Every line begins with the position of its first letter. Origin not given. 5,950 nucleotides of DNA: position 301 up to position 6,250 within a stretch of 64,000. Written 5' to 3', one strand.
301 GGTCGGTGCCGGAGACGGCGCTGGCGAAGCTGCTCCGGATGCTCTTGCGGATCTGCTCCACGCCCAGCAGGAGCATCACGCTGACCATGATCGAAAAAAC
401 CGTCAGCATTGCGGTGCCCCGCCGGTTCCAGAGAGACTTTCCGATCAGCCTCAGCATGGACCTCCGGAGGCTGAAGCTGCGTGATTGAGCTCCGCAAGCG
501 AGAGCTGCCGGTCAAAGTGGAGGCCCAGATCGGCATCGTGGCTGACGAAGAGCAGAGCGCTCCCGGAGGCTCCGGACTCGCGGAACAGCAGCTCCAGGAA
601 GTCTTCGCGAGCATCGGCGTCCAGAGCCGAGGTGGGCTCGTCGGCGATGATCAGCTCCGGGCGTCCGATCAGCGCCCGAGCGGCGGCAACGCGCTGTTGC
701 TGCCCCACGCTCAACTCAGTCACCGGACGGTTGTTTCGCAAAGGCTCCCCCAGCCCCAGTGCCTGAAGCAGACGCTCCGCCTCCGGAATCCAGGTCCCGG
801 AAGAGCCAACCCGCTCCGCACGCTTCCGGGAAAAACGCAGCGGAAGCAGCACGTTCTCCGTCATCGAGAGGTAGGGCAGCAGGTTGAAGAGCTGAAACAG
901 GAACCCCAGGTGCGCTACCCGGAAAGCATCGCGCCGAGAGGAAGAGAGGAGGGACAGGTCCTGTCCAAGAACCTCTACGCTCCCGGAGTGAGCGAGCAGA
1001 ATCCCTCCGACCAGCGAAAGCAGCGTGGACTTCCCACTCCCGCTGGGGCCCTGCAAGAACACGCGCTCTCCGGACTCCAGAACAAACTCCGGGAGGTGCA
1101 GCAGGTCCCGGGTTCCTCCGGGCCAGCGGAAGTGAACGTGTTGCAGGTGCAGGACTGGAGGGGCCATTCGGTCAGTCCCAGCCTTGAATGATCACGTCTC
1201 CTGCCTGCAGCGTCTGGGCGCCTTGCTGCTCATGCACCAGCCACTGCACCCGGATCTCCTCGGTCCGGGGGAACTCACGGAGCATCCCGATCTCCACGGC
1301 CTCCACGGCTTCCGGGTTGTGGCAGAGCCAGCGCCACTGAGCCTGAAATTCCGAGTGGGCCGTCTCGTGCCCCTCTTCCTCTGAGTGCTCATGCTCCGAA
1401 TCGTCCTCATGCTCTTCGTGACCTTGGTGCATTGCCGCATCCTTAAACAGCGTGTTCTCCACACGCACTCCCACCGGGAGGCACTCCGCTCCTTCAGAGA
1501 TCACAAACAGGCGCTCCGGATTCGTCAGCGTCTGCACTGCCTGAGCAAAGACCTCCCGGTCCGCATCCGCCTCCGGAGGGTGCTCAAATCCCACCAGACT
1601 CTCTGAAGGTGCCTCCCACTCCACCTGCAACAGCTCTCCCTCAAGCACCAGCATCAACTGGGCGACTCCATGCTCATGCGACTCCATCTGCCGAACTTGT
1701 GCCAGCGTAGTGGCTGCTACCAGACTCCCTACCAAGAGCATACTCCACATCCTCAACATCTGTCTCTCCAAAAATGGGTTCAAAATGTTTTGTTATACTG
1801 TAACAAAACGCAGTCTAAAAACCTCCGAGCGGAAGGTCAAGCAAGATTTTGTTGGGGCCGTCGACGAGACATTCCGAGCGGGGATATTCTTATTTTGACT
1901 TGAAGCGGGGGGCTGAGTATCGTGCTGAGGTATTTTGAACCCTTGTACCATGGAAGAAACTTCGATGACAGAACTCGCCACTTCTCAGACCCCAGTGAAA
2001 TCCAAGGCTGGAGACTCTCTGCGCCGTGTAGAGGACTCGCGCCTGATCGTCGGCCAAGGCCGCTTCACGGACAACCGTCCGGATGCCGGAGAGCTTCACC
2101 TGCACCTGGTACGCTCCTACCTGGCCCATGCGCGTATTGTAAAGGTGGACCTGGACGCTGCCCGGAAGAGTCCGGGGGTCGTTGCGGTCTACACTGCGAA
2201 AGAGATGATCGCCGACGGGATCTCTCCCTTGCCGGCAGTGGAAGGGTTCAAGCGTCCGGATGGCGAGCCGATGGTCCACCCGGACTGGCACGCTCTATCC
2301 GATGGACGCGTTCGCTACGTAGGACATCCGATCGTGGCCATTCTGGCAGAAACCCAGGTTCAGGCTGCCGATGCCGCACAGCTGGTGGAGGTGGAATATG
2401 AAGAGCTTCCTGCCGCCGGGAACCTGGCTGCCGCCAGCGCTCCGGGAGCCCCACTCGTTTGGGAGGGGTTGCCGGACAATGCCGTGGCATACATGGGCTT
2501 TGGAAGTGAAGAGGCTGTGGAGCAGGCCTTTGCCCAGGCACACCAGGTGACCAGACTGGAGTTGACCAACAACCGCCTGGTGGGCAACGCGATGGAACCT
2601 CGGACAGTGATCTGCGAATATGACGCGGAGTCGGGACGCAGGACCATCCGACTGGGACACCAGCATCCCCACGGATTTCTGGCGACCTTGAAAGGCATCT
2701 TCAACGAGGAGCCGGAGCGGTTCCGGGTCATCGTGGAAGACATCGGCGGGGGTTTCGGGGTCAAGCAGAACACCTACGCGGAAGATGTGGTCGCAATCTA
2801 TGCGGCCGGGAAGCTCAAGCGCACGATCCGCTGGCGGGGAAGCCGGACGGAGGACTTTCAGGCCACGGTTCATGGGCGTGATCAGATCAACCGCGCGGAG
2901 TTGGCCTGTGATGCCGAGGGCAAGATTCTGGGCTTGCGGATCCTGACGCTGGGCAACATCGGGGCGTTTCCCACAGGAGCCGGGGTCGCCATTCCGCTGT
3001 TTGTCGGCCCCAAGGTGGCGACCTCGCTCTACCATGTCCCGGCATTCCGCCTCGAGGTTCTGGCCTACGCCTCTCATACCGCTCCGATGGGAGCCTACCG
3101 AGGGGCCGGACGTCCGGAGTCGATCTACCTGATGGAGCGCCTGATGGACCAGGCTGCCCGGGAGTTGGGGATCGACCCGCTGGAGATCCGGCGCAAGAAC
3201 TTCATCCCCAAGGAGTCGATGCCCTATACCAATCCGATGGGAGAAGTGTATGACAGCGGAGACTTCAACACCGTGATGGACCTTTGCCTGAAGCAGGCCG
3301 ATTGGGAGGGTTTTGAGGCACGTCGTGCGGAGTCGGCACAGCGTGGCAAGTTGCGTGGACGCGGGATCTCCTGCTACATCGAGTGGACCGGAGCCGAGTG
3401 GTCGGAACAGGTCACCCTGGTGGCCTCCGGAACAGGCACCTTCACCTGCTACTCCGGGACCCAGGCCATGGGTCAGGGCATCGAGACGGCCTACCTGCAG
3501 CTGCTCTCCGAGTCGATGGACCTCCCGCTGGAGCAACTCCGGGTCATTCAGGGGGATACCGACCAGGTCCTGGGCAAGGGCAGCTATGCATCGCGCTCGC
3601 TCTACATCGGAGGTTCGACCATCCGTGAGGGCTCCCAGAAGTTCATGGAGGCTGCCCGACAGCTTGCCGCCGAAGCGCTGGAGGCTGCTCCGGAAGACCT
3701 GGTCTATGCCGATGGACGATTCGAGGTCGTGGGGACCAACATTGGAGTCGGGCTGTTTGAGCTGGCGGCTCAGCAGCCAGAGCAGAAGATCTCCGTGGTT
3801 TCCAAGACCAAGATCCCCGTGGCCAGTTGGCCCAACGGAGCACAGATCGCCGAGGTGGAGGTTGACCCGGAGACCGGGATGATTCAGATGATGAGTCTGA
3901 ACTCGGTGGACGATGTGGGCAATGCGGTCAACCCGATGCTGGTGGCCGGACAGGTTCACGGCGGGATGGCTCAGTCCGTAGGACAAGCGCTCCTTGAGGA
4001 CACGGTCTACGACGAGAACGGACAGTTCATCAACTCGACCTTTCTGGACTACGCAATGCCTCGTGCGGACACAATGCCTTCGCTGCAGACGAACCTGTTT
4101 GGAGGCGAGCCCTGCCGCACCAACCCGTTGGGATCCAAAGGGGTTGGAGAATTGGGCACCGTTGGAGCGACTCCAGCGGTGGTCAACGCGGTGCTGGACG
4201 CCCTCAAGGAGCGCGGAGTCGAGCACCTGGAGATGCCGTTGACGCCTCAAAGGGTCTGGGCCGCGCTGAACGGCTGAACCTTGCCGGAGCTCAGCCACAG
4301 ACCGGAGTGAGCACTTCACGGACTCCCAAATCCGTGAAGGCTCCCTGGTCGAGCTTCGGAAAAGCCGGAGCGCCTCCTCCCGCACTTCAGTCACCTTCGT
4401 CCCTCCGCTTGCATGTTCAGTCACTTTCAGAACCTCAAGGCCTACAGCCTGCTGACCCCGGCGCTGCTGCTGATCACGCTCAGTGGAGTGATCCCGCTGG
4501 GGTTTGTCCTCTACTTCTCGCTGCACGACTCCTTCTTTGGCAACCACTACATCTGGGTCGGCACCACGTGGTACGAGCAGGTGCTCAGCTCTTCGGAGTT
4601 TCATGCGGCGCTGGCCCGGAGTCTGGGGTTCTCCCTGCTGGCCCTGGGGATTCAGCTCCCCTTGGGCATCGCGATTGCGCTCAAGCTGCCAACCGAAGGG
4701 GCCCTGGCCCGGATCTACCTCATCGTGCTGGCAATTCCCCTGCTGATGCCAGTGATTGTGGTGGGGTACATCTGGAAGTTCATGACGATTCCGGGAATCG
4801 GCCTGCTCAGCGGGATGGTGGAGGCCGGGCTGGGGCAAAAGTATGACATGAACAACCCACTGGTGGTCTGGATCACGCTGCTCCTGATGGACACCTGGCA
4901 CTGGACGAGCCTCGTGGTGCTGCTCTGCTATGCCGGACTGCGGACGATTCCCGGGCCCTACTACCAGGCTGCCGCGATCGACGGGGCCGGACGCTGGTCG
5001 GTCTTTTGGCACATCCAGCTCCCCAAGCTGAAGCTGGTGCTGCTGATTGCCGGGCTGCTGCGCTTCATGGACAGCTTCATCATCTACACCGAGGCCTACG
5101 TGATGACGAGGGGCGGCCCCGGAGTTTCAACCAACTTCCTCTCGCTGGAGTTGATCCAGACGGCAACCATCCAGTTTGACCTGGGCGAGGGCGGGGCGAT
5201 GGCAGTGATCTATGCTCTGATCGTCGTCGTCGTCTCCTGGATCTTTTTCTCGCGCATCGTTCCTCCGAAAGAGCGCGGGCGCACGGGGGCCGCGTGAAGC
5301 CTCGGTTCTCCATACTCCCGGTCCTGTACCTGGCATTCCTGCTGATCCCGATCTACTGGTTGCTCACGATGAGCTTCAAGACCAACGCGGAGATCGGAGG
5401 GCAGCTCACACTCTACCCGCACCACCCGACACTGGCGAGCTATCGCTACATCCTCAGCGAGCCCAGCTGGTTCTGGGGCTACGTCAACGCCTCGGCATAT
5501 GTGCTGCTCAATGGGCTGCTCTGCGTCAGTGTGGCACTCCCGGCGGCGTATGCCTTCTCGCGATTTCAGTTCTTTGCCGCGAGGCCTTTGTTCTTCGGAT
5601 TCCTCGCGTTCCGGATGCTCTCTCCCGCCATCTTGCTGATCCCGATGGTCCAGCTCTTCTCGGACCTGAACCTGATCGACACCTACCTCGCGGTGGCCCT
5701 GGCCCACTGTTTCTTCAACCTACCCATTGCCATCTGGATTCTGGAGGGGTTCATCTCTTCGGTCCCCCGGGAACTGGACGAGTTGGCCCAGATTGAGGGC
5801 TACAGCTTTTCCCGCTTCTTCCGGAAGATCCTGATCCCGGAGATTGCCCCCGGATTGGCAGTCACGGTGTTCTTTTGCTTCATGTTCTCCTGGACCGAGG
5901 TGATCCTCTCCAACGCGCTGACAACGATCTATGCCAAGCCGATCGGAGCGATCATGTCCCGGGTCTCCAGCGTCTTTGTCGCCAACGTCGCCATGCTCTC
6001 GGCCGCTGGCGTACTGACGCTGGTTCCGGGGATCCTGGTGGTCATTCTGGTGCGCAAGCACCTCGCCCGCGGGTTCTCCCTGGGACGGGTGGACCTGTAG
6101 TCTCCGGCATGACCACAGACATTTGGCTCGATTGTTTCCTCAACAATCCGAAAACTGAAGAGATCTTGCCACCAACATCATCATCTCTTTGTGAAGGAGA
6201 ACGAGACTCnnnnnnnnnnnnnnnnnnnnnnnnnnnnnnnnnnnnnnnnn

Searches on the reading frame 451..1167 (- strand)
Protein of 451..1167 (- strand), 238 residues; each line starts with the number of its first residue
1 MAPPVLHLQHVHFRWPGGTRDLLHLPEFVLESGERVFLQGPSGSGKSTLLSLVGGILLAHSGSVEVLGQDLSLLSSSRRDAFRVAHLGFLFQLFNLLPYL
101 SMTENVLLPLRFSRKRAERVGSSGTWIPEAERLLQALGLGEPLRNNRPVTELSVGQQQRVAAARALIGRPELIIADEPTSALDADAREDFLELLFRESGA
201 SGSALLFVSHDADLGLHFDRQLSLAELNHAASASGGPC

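Call 45: search_protein_families(library=ncbifam, proteins=[window:451-1167:-], max_evalue=1e-10)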
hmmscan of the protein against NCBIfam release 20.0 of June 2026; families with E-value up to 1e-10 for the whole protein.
window:451-1167:- (238 aa): 144 families (the best 25 are shown)
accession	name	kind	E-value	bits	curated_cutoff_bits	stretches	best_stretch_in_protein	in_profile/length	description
TIGR02211.1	LolD_lipo_ex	equivalog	3.4e-45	154.3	307.75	1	22-226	20-216/221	lipoprotein-releasing ABC transporter ATP-binding protein LolD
TIGR02982.1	heterocyst_DevA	subfamily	3.4e-44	151.1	295.8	1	19-214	17-204/220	ABC exporter ATP-binding subunit, DevA family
TIGR02673.1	FtsE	equivalog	6e-42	143.7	264.85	1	6-216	2-201/214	cell division ATP-binding protein FtsE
NF008639.0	PRK11629.1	equivalog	2.5e-41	141.6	360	1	20-225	23-220/234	lipoprotein-releasing ABC transporter ATP-binding protein LolD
NF007879.0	PRK10584.1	equivalog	3.1e-40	138.3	336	1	23-226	26-221/228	putative ABC transporter ATP-binding protein YbbA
TIGR03608.1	L_ocin_972_ABC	subfamily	1.2e-38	132.7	254.85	1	19-223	10-205/206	putative bacteriocin export ABC transporter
NF038007.1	ABC_ATP_DarD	equivalog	9.6e-37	126.6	375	1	27-223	25-212/218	darobactin export ABC transporter ATP-binding protein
NF007826.0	PRK10535.1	equivalog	7.1e-33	113.8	966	1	4-221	3-213/648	macrolide ABC transporter ATP-binding protein/permease MacB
TIGR02857.1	CydD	equivalog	7.9e-31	107.6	435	1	5-223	321-528/529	thiol reductant ABC exporter subunit CydD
TIGR02315.1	ABC_phnC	equivalog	2.8e-30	105.5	266.1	1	6-219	2-213/243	phosphonate ABC transporter ATP-binding protein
TIGR03265.1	PhnT2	equivalog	3.7e-30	105.4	457.7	1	27-214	24-197/353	putative 2-aminoethylphosphonate ABC transporter ATP-binding protein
NF007027.0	PRK09493.1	equivalog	1.4e-29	103.2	379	1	18-214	12-198/240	glutamine ABC transporter ATP-binding protein GlnQ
NF041861.1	YtfR_transport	equivalog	1.6e-28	99.4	850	1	23-210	17-195/492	galactofuranose ABC transporter, ATP-binding protein YtfR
TIGR00968.1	3a0106s01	subfamily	5.8e-28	98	342.75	1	27-216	20-195/237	sulfate ABC transporter ATP-binding protein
NF008039.0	PRK10771.1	equivalog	2.9e-27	95.6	298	1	27-213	19-191/234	thiamine ABC transporter ATP-binding protein ThiQ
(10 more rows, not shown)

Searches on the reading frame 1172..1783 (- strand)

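Call 45: search_protein_families(library=ncbifam, proteins=[window:1172-1783:-], max_evalue=1e-10)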
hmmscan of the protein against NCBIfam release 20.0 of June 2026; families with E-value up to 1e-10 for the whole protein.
window:1172-1783:- (203 aa): 1 family
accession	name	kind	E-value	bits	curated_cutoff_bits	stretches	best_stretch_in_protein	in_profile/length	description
NF047873.1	ZrgA_Zn_trans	equivalog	1.8e-38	132.3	185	1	15-197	2-209/213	zinc uptake protein ZrgA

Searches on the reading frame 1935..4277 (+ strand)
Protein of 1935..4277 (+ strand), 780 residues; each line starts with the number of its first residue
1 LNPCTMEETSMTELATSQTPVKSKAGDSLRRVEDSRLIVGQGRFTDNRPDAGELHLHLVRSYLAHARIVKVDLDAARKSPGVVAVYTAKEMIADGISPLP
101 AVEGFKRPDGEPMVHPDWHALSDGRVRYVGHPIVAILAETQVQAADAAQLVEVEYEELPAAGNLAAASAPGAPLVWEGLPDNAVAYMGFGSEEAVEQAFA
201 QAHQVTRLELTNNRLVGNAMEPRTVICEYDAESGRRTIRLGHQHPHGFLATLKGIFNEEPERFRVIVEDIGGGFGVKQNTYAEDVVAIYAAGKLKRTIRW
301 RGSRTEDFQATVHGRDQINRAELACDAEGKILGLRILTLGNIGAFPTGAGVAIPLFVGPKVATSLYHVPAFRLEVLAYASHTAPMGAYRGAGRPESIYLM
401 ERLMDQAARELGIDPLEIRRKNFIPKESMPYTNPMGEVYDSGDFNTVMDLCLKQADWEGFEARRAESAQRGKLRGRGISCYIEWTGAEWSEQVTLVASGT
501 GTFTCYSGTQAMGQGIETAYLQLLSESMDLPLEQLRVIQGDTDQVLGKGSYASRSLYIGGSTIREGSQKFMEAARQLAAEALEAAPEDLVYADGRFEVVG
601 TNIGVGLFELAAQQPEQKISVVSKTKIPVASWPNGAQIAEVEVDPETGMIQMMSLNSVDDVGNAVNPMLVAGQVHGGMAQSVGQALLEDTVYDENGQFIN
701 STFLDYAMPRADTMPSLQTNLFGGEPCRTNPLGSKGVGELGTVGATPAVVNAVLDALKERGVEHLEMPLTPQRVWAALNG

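Call 45: search_protein_families(library=ncbifam, proteins=[window:1935-4277:+], max_evalue=1e-10)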
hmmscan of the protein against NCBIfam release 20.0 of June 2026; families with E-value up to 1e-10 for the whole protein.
window:1935-4277:+ (780 aa): 13 families
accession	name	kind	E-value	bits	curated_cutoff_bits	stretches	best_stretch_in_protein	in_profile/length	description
NF041018.1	glyceraldDH_alpha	equivalog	6.4e-167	557.1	790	1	25-773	3-739/741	glyceraldehyde dehydrogenase subunit alpha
NF040766.1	CODH_aero_grp5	exception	3.3e-142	475.4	950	2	25-603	5-582/785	aerobic carbon-monoxide dehydrogenase large subunit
TIGR02416.1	CO_dehy_Mo_lg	equivalog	2.9e-125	419.3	991.15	1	33-776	1-769/770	aerobic carbon-monoxide dehydrogenase large subunit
NF043082.1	XdhA_XDHase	equivalog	1e-101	341.3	780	1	26-778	2-752/758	xanthine dehydrogenase subunit XdhA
TIGR03194.1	4hydrxCoA_A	equivalog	1.4e-97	327.9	994.55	1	36-778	8-746/746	4-hydroxybenzoyl-CoA reductase subunit alpha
NF007426.0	PRK09970.1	equivalog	1.6e-94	317.5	916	1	24-777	5-754/761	xanthine dehydrogenase molybdenum-binding subunit XdhA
NF045668.1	pterin_aldehy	equivalog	2.5e-69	234.4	1100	1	51-779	204-905/905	molybdopterin-dependent aldehyde oxidoreductase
TIGR03196.1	pucD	equivalog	4.5e-68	230.4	783.65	1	50-757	28-740/763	xanthine dehydrogenase subunit D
TIGR02965.1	xanthine_xdhB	equivalog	2.6e-65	221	849.5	1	36-778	12-754/758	xanthine dehydrogenase molybdopterin binding subunit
TIGR03313.1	Se_sel_red_Mo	hypoth_equivalog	3.7e-65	220.2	1101.9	2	193-779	362-950/951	molybdopterin-dependent oxidoreductase Mo/Fe-S-binding subunit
TIGR03311.1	Se_dep_XDH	equivalog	4.6e-55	187.1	830.45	1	16-754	153-829/848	selenium-dependent xanthine dehydrogenase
NF041671.1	peri_hyde_PaoC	equivalog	1.1e-53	182.7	1180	1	25-774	18-727/735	aldehyde oxidoreductase molybdenum-binding subunit PaoC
TIGR02969.1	mam_aldehyde_ox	subfamily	1.2e-29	102.6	1912.3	1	38-776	589-1305/1330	aldehyde oxidase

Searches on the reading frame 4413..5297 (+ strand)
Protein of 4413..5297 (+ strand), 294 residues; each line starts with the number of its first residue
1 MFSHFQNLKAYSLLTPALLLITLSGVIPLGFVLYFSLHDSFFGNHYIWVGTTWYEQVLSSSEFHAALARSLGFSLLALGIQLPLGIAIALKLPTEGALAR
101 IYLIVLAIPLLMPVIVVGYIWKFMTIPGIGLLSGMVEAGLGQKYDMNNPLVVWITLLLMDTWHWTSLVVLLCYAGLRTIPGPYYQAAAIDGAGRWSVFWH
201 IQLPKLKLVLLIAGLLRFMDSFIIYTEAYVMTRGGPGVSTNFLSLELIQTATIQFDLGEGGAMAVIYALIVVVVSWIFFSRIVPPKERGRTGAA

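Call 45: search_protein_families(library=ncbifam, proteins=[window:4413-5297:+], max_evalue=1e-10)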
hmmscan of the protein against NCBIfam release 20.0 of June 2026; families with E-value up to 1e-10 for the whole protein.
window:4413-5297:+ (294 aa): 2 families
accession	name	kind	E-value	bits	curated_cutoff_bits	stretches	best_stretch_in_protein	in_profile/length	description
NF040931.1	ABC_arch_GlcT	equivalog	4.6e-22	78.9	360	1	29-274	16-263/278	glucose ABC transporter permease GlcT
NF007852.0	PRK10561.1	equivalog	1.5e-17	64.4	335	1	8-280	12-286/295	sn-glycerol-3-phosphate ABC transporter permease UgpA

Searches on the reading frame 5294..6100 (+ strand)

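Call 45: search_protein_families(library=ncbifam, proteins=[window:5294-6100:+], max_evalue=1e-10)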
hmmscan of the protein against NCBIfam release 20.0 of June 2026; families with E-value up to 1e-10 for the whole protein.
window:5294-6100:+ (268 aa): 3 families
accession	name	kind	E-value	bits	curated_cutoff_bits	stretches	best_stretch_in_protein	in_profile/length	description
NF040932.1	ABC_arch_GlcU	equivalog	1.9e-19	70.4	340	1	10-261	10-264/272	glucose ABC transporter permease GlcU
NF008231.0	PRK10998.1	equivalog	6e-14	52.3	261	1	58-266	83-294/296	maltose ABC transporter permease MalG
NF008210.0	PRK10973.1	equivalog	1.5e-13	51.1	297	1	74-261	88-276/281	sn-glycerol-3-phosphate ABC transporter permease UgpE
